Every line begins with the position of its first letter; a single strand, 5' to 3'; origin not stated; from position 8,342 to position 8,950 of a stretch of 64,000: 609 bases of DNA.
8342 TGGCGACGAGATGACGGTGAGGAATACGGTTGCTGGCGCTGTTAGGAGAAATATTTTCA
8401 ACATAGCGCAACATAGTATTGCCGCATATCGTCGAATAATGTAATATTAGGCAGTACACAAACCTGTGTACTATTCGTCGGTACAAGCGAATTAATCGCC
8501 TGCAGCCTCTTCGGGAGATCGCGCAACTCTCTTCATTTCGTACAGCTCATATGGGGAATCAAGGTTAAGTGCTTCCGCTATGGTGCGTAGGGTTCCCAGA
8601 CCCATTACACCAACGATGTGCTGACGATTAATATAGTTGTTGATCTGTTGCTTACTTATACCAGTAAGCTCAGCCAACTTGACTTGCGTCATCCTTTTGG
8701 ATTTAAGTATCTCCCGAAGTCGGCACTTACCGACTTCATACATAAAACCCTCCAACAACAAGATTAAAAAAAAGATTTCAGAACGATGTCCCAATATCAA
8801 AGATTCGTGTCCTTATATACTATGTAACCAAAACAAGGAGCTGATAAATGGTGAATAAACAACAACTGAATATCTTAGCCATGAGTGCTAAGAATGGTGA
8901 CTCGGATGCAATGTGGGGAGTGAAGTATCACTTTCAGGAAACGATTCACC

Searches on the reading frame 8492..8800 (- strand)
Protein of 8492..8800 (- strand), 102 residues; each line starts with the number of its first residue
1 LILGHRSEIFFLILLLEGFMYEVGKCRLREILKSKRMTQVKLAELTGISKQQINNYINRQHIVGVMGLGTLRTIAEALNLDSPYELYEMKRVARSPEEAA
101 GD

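Call 64: search_protein_families(library=phrogs, proteins=[window:8492-8800:-], max_evalue=0.00001)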
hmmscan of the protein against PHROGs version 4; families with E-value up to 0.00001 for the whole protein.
window:8492-8800:- (102 aa): 5 families
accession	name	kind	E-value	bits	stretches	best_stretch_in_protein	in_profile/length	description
phrog_8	-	transcription regulation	6.3e-11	43.3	1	20-80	74-130/346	transcriptional regulator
phrog_3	-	transcription regulation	6.6e-09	37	1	20-96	85-155/430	transcriptional repressor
phrog_4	-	transcription regulation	7.7e-07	29.4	1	27-84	140-190/400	transcriptional repressor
phrog_2967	-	transcription regulation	1.5e-06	28.9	1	27-89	14-73/225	transcriptional regulator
phrog_1373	-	transcription regulation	3.5e-06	28.1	1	28-91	68-128/166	transcriptional regulator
